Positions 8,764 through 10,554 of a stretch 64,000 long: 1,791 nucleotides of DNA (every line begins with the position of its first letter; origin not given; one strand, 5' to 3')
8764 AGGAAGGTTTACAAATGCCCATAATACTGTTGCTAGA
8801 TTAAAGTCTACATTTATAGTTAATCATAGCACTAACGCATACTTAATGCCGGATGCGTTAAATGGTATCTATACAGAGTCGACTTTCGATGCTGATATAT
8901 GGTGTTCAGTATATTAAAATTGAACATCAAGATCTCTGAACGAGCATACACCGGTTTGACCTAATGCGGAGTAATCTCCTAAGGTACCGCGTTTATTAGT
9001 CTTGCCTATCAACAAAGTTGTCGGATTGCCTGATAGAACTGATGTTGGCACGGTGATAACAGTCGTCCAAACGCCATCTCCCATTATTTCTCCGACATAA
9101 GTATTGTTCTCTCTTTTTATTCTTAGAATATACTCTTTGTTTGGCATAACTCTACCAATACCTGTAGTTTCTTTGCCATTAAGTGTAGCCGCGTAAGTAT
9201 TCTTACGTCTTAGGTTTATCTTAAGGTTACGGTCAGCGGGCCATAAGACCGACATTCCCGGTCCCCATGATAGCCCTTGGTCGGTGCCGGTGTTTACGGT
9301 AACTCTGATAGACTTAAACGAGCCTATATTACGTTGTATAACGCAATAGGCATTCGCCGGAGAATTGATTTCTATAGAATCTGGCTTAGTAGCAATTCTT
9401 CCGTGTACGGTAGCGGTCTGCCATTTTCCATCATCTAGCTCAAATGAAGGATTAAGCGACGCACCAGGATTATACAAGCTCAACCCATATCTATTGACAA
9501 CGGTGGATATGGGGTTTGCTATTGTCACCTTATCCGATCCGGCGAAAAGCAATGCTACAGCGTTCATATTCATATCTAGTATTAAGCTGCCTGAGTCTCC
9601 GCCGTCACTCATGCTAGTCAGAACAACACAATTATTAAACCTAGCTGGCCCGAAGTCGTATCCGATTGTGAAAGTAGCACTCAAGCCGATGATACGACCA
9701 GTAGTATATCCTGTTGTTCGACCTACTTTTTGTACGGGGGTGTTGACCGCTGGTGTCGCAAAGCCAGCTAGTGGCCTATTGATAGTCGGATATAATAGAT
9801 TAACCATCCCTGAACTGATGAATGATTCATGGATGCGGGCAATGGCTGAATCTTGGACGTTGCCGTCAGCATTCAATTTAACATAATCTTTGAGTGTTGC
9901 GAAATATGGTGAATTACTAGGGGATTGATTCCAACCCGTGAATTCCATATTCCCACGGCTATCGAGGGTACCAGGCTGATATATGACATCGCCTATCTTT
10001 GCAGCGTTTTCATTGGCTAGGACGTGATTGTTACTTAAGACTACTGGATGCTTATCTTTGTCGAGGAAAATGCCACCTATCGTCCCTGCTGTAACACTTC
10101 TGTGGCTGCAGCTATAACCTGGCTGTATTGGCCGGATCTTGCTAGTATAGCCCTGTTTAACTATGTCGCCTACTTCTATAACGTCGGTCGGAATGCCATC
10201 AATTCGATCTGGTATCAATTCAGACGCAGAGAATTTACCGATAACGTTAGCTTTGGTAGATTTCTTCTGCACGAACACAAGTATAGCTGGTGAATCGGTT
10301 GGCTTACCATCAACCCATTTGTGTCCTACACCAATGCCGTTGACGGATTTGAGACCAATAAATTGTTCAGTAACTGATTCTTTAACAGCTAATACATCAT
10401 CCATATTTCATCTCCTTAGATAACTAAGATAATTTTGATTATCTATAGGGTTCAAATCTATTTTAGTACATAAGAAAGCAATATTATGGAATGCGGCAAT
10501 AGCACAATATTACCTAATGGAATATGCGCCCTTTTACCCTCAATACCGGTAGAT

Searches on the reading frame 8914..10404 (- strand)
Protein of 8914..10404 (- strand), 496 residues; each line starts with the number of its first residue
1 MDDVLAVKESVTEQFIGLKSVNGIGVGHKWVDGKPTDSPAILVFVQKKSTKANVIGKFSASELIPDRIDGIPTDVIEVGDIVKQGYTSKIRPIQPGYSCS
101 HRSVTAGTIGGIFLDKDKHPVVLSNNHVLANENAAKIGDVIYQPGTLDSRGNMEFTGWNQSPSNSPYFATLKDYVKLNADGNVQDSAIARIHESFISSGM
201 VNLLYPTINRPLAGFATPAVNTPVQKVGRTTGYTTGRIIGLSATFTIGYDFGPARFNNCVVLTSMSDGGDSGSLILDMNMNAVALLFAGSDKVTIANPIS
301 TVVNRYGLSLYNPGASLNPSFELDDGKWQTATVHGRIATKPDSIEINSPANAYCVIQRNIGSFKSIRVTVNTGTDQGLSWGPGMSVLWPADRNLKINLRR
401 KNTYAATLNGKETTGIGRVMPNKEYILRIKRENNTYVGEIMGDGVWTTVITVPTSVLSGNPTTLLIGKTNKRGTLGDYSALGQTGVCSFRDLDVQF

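Call 9: search_protein_families(library=pfam, proteins=[window:8914-10404:-], max_evalue=0.001)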
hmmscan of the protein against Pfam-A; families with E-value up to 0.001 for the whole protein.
window:8914-10404:- (496 aa): 1 family
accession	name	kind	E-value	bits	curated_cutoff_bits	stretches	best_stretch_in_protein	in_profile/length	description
PF25608.1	NAL1_N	-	2.4e-05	24.5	27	1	23-70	26-69/80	NARROW LEAF 1 N-terminal domain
